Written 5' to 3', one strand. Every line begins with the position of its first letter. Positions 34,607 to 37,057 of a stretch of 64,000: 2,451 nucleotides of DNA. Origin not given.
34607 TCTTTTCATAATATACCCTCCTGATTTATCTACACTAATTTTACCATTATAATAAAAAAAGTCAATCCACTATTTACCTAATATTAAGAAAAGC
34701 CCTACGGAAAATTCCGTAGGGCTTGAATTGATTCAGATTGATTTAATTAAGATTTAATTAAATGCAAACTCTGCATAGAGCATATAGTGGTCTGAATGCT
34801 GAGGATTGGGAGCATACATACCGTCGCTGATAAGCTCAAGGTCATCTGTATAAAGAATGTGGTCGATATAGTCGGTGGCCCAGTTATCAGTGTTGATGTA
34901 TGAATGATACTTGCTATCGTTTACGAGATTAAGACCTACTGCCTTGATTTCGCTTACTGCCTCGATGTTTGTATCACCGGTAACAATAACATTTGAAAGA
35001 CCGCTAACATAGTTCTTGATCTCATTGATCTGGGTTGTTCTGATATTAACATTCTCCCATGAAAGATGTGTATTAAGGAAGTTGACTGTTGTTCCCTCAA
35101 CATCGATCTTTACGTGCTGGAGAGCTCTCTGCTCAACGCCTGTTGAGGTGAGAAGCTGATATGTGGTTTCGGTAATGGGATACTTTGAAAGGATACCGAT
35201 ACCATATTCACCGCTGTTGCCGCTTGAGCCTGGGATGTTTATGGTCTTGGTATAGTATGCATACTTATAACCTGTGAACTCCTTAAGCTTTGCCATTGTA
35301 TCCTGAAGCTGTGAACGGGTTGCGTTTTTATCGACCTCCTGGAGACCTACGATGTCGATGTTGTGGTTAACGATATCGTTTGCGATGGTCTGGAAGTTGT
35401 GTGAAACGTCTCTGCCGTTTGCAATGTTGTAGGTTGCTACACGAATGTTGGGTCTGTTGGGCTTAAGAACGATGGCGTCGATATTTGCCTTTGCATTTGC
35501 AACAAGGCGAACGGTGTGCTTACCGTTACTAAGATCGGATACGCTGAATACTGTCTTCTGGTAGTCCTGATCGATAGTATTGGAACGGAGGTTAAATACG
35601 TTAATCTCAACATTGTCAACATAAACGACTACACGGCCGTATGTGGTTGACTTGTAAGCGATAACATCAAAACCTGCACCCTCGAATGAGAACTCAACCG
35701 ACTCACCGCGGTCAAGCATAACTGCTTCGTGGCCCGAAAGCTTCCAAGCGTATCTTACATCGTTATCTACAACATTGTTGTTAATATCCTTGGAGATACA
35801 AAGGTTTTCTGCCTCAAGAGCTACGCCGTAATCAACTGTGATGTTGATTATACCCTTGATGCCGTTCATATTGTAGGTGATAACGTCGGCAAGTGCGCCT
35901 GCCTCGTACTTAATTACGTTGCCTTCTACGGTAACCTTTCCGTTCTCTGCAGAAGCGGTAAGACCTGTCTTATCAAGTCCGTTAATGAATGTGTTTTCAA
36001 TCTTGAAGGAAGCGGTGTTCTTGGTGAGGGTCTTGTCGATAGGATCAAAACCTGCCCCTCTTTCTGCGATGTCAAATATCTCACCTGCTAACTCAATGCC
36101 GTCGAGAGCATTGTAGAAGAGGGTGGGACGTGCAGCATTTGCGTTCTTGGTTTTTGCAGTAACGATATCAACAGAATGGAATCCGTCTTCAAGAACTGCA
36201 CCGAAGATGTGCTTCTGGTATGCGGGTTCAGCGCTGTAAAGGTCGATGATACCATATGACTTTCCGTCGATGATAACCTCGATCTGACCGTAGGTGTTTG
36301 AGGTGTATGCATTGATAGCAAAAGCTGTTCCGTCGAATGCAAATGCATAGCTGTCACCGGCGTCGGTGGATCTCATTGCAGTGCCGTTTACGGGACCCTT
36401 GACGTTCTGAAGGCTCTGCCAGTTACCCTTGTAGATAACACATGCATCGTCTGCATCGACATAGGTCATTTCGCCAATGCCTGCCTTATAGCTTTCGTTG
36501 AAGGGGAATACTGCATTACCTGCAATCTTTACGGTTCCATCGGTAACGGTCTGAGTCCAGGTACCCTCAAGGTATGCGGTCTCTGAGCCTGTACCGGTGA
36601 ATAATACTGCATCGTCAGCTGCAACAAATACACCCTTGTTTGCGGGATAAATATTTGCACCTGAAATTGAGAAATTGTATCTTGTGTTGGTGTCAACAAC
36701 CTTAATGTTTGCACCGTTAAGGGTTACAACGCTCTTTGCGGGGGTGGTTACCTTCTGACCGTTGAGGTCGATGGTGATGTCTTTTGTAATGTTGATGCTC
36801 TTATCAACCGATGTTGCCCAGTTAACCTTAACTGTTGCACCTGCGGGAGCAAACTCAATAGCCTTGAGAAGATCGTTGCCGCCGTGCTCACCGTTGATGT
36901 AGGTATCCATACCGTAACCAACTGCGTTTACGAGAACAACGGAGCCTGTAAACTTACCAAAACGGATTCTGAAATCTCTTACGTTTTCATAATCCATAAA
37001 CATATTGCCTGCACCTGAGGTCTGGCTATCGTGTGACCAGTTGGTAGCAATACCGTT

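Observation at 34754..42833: Recent tandem duplication of a giant surface-protein gene with domain gain or loss at the 3' end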

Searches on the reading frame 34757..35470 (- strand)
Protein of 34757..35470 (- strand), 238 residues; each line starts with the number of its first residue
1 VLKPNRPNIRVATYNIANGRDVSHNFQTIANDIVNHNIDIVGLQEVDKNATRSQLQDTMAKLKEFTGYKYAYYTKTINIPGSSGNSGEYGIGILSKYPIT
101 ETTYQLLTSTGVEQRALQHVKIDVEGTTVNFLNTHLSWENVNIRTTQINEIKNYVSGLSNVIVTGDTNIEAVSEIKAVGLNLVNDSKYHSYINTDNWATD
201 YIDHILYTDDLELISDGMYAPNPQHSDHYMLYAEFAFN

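Call 19: find_homologous_proteins(query=window:34757-35470:-)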
Query window:34757-35470:- (238 aa): 128 proteins with E <= 0.001 among 377 candidates; the best 120 are listed.
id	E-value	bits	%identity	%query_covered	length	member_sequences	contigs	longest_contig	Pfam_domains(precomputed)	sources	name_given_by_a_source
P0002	8.6e-111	387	73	97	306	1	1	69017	PF03372.30,PF23226.2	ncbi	-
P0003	1.6e-80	288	94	59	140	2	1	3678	-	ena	-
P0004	4.9e-57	211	47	95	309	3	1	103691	PF03372.30,PF23226.2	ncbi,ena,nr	ncbi:MAG: endonuclease/exonuclease/phosphatase family protein [Clostridia bacterium]|nr:endonuclease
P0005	1.8e-56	209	48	96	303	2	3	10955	PF03372.30,PF23226.2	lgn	-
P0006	1.2e-55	207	49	95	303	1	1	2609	PF03372.30,PF23226.2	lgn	-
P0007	1.9e-54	203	48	95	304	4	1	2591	PF03372.30,PF23226.2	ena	-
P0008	4.2e-54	202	46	98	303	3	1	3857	PF03372.30,PF23226.2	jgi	jgi:endonuclease/exonuclease/phosphatase family metal-dependent hydrolase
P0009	6.1e-54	201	43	98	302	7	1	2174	PF03372.30,PF23226.2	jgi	jgi:endonuclease/exonuclease/phosphatase family metal-dependent hydrolase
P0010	2.4e-53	199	44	95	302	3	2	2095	PF03372.30,PF23226.2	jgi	jgi:endonuclease/exonuclease/phosphatase family metal-dependent hydrolase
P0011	7.4e-52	194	43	98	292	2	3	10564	PF03372.30,PF23226.2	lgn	-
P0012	1.3e-51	193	47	96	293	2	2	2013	PF03372.30,PF23226.2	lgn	-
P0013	1.4e-51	193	47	95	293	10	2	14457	PF03372.30,PF23226.2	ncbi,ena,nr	ncbi:MAG: endonuclease/exonuclease/phosphatase family protein [Clostridia bacterium]|nr:endonuclease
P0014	3.6e-51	192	44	95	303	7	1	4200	PF03372.30,PF23226.2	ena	-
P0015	4.1e-51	192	44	99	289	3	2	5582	PF03372.30,PF23226.2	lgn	-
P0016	4.9e-51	192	45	96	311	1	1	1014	PF03372.30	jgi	jgi:endonuclease/exonuclease/phosphatase family metal-dependent hydrolase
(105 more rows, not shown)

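Call 20: find_encoding_contigs(protein=P0002, flank=10000, max_places=4)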
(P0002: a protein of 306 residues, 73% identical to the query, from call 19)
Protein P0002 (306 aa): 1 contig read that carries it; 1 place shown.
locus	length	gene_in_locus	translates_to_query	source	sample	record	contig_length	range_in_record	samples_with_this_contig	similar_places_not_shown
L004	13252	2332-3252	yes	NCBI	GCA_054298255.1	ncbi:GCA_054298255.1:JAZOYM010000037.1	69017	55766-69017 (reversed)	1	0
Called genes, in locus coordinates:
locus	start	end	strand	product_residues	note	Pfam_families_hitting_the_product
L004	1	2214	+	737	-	?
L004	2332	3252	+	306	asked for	PF23226:Exo_endo_phos_PGAP2IP, PF03372:Exo_endo_phos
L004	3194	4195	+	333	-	PF23226:Exo_endo_phos_PGAP2IP (faint), PF03372:Exo_endo_phos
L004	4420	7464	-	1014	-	PF17996:CE2_N (faint), PF00884:Sulfatase (faint), PF01663:Phosphodiest, PF01676:Metalloenzyme, PF13385:Laminin_G_3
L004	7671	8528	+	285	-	PF02311:AraC_binding, PF00165:HTH_AraC (faint), PF12833:HTH_18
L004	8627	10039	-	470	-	PF01554:MatE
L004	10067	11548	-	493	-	PF08903:DUF1846, PF20921:DUF1846_C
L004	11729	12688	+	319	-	-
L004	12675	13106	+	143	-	-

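Call 21: find_encoding_contigs(protein=P0003, flank=10000, max_places=4)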
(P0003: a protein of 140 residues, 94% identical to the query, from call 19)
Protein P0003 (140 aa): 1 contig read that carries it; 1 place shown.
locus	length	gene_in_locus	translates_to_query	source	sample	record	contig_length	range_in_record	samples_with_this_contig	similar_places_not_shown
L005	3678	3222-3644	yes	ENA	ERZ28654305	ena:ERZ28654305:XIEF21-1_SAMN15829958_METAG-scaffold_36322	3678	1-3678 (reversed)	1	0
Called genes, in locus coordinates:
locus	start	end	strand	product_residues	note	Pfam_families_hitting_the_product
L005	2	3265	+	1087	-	?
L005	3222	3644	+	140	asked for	-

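Call 44: find_encoding_contigs(protein=P0005, flank=10000, max_places=3)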
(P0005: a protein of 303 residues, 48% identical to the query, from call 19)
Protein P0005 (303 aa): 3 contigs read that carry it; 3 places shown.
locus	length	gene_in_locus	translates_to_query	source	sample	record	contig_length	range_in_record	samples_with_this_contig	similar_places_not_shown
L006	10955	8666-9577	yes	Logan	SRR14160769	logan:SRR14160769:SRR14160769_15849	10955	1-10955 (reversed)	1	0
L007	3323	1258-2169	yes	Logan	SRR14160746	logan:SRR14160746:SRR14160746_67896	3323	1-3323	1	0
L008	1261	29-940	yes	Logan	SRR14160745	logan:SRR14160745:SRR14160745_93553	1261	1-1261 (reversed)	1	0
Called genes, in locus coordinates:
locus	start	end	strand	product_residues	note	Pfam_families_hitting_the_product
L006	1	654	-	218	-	?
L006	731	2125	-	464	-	PF01336:tRNA_anti-codon, PF00152:tRNA-synt_2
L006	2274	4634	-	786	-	PF00270:DEAD (faint), PF04851:ResIII (faint), PF06733:DEAD_2, PF13307:Helicase_C_2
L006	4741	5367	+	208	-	PF05389:MecA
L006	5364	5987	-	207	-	PF13189:Cytidylate_kin2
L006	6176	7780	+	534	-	PF01943:Polysacc_synt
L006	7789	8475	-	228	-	PF19700:DUF6198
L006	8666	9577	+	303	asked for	PF03372:Exo_endo_phos, PF23226:Exo_endo_phos_PGAP2IP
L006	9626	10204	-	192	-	-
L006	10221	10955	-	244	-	?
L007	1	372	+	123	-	?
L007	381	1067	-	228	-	PF19700:DUF6198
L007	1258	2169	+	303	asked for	PF03372:Exo_endo_phos, PF23226:Exo_endo_phos_PGAP2IP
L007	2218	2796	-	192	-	-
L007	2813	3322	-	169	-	?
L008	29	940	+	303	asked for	PF03372:Exo_endo_phos, PF23226:Exo_endo_phos_PGAP2IP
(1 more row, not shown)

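Call 45: find_encoding_contigs(protein=P0013, flank=10000, max_places=3)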
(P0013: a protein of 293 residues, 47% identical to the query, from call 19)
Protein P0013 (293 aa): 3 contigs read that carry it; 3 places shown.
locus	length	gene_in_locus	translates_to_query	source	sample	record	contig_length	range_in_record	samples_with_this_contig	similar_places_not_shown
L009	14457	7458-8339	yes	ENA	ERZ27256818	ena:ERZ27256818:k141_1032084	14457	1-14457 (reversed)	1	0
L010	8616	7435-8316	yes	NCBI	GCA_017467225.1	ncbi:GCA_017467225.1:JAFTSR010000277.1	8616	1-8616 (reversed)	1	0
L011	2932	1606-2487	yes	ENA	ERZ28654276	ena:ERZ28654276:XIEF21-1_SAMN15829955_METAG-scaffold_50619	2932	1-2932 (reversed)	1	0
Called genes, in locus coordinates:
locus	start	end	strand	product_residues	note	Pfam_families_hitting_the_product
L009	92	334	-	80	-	-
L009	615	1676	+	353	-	PF08240:ADH_N, PF01262:AlaDh_PNT_C (weak), PF16912:Glu_dehyd_C, PF00107:ADH_zinc_N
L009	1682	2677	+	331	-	PF00389:2-Hacid_dh, PF02826:2-Hacid_dh_C, PF00670:AdoHcyase_NAD (weak)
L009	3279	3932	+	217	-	PF00596:Aldolase_II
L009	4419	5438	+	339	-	PF00294:PfkB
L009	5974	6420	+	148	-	PF04074:DUF386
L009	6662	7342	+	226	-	PF01180:DHO_dh (faint), PF01081:Aldolase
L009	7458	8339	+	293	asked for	PF03372:Exo_endo_phos, PF23226:Exo_endo_phos_PGAP2IP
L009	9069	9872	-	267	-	PF00005:ABC_tran, PF13304:AAA_21, PF02463:SMC_N (weak)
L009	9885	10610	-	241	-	PF00528:BPD_transp_1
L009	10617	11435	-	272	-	PF00497:SBP_bac_3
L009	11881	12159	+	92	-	PF18780:HNH_repeat (faint)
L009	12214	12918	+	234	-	-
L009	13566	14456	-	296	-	?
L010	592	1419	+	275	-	PF08240:ADH_N, PF16912:Glu_dehyd_C, PF00107:ADH_zinc_N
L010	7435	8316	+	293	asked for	PF03372:Exo_endo_phos, PF23226:Exo_endo_phos_PGAP2IP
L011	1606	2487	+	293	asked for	PF03372:Exo_endo_phos, PF23226:Exo_endo_phos_PGAP2IP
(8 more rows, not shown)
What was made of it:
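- Stand-alone lipoprotein EEPs of about 300 aa are the common form in Clostridia, and in more distant organisms they sit in unrelated contexts (calls 19, 44, 45).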

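Call 59: predict_structure(alignment_id=A3)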
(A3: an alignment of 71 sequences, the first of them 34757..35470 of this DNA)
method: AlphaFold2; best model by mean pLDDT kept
length: 238 residues; sequences in the alignment: 71
mean_pLDDT: 95.3   pTM: 0.92
mean pLDDT of the five models: 95.3, 94.9, 94.8, 94.0, 94.0
residues with pLDDT >= 90: 209; 70-90: 25; 50-70: 4; < 50: 0
segments of 3 or more residues with pLDDT < 50: none
pLDDT, mean of each block of 10 residues (from residue 1): 77 98 98 98 98 98 99 98 94 99 98 98 98 97 98 98 97 95 87 82 96 97 95 96
secondary structure, 60 per line:
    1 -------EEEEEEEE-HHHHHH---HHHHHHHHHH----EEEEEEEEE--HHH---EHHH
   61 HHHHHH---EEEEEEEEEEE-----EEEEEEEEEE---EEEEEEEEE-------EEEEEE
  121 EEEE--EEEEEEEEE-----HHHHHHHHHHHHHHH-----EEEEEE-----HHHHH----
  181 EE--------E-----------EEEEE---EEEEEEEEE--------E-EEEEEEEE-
elements in order: E8-15 H17-22 H26-35 E40-48 H58-66 E70-80 E86-95 E99-107 E115-124 E127-135 H141-155 E161-166 H172-176 E203-207 E211-219 E230-237
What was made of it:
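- On EEP (endonuclease/exonuclease/phosphatase) superfamily, for the C-terminal domain of A: AF2 model with pLDDT 95.3 (call 59).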

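Call 62: fold_search(model_id=the predicted structure, library=pdb)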
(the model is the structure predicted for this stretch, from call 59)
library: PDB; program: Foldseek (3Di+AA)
matches with E <= 10: 1001; with E <= 0.001: 167
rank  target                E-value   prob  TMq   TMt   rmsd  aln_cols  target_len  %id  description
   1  4ruw                  3.6e-15  1.00  0.81  0.52   3.6       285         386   19  The crystal structure of endonuclease/exonuclease/phosphatase from Beutenbergia cavernae DSM 12333 (released 2014-12-24)
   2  3mpr_D                8.3e-15  1.00  0.67  0.59   6.2       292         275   18  Crystal Structure of endonuclease/exonuclease/phosphatase family protein from Bacteroides thetaiotaomicron, Northeast  (released 2010-05-26)
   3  3mpr_B                1.1e-14  1.00  0.70  0.62   5.2       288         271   18  Crystal Structure of endonuclease/exonuclease/phosphatase family protein from Bacteroides thetaiotaomicron, Northeast  (released 2010-05-26)
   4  3mpr_C                3.7e-14  1.00  0.74  0.64   4.6       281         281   18  Crystal Structure of endonuclease/exonuclease/phosphatase family protein from Bacteroides thetaiotaomicron, Northeast  (released 2010-05-26)
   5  5inn_C                4.8e-14  1.00  0.69  0.71   4.4       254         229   19  Mouse Tdp2 D358N protein, apo state with increased disorder amongst variable DNA-binding grasp conformations (released 2016-04-27)
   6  5ino_A                8.7e-14  1.00  0.71  0.67   4.7       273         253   16  Human Tdp2 reaction product (5'-phosphorylated DNA)-Mg2+ complex (released 2016-04-27)
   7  5inp_A                1.0e-13  1.00  0.70  0.66   4.6       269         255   18  Mouse Tdp2 reaction product (5'-phosphorylated DNA)-Mn2+ complex (released 2016-04-27)
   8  5j3p_A                1.2e-13  1.00  0.73  0.71   4.2       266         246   17  Crystal structure of the catalytic domain of human tyrosyl DNA phosphodiesterase 2 (released 2016-05-04)
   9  4gyz_D                1.2e-13  1.00  0.71  0.71   4.6       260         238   20  Mus Musculus Tdp2 Bound to dAMP and Mg2+ (released 2012-10-31)
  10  4gz1_A                1.4e-13  1.00  0.71  0.67   4.5       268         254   18  Mus Musculus Tdp2 reaction product (5'-phosphorylated DNA)-Mg2+ complex at 1.5 Angstroms resolution (released 2012-10-31)
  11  3mpr_A                1.4e-13  1.00  0.71  0.61   5.6       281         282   16  Crystal Structure of endonuclease/exonuclease/phosphatase family protein from Bacteroides thetaiotaomicron, Northeast  (released 2010-05-26)
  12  4gz2_B                1.6e-13  1.00  0.70  0.68   4.8       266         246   18  Mus Musculus Tdp2 excluded ssDNA complex (released 2012-10-31)
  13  4puq_A                1.6e-13  1.00  0.69  0.65   4.6       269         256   18  Mus Musculus Tdp2 reaction product complex with 5'-phosphorylated RNA/DNA, glycerol, and Mg2+ (released 2014-05-14)
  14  5inm_B                1.7e-13  1.00  0.70  0.70   4.3       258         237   18  Mouse Tdp2 protein, apo state with variable DNA-binding grasp conformations (released 2016-04-27)
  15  5j3p_B                2.0e-13  1.00  0.70  0.73   4.1       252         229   16  Crystal structure of the catalytic domain of human tyrosyl DNA phosphodiesterase 2 (released 2016-05-04)
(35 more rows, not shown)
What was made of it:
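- On EEP (endonuclease/exonuclease/phosphatase) superfamily, for the C-terminal domain of A: Foldseek probability 1.0 to many EEP structures (call 62) The top structural hits span several activities at 16-21% identity (call 62).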

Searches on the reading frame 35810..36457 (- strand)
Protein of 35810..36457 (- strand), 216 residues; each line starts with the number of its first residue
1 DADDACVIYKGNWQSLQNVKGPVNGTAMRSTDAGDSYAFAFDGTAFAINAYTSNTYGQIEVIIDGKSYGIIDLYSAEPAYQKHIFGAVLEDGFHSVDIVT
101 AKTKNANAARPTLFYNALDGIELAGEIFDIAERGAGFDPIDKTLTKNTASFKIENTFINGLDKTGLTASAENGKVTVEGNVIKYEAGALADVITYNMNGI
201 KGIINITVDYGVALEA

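Call 88: search_protein_families(library=pfam, proteins=[window:35810-36457:-], max_evalue=1)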
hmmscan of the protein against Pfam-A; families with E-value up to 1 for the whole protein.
window:35810-36457:- (216 aa): 2 families
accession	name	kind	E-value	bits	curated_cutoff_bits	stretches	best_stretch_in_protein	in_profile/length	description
PF17996.7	CE2_N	-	0.0015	19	27.9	1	27-101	12-83/108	Carbohydrate esterase 2 N-terminal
PF04972.22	BON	-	0.002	18.8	27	1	159-205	15-63/69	BON domain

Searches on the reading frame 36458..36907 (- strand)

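Call 88: search_protein_families(library=pfam, proteins=[window:36458-36907:-], max_evalue=1)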
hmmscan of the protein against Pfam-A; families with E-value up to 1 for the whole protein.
window:36458-36907:- (150 aa): 1 family
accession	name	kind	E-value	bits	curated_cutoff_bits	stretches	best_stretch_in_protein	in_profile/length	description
PF25641.1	Head_fiber_dimeric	-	0.49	10.7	30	0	54-72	8-26/61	Head fiber dimeric protein-like domain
